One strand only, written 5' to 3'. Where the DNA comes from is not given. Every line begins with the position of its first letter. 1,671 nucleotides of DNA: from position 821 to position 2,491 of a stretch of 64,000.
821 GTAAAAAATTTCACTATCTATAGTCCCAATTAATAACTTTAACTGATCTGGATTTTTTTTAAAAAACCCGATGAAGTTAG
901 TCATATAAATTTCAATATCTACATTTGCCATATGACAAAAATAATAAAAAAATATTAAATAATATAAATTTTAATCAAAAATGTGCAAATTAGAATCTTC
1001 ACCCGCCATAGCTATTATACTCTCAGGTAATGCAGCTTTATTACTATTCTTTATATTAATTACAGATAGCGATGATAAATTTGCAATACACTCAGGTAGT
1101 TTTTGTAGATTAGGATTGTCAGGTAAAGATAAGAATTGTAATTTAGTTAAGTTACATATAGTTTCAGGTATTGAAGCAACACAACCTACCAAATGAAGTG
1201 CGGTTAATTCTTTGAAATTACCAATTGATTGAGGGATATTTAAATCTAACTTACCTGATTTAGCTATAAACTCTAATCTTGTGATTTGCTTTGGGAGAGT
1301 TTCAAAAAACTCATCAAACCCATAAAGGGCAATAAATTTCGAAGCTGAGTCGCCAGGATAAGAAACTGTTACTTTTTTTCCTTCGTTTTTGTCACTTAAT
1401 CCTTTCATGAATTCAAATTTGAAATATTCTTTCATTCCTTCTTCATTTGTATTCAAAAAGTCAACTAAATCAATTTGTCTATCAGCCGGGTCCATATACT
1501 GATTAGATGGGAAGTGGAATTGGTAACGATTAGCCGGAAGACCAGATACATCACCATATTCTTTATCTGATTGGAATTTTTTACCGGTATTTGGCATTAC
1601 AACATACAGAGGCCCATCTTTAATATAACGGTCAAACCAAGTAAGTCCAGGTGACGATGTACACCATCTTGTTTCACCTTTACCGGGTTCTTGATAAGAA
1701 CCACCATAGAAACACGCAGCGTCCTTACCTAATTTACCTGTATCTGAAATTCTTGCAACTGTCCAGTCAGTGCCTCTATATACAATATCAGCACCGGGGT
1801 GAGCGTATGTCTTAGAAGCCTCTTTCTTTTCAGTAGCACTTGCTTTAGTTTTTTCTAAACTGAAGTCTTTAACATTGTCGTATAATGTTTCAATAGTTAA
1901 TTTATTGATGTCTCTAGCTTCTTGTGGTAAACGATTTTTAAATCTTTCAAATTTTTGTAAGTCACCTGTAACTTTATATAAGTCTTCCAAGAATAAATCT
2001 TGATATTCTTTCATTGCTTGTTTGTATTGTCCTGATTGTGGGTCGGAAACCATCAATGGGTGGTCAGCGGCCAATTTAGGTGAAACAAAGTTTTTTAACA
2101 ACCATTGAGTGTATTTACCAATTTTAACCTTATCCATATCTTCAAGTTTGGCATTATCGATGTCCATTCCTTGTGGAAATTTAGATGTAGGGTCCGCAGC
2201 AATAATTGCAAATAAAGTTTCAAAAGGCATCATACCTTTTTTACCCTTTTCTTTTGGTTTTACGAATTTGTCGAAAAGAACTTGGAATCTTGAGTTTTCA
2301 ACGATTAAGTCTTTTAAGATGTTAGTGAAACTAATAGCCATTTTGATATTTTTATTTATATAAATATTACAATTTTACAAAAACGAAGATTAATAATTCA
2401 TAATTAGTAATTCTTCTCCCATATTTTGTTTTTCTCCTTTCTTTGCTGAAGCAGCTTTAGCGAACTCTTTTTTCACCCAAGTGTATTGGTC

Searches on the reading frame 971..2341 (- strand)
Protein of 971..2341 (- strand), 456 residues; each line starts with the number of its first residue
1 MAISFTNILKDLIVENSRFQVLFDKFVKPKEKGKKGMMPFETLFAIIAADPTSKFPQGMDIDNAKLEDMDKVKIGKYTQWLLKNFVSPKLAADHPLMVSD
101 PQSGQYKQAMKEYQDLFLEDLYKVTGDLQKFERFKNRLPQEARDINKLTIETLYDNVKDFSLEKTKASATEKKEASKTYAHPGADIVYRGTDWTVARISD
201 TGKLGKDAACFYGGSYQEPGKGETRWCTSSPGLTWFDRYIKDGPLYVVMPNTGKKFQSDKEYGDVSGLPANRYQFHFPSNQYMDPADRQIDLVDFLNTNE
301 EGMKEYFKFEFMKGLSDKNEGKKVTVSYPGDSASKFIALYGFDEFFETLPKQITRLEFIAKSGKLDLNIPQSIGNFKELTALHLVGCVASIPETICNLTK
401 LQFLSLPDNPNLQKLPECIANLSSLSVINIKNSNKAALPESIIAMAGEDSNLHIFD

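Call 27: search_protein_families(library=phrogs, proteins=[window:971-2341:-], max_evalue=0.00001)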
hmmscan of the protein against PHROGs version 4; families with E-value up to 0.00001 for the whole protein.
window:971-2341:- (456 aa): 1 family
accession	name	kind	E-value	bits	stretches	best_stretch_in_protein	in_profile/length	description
phrog_6688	-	unknown function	3.3e-10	40.3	1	346-444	408-509/681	-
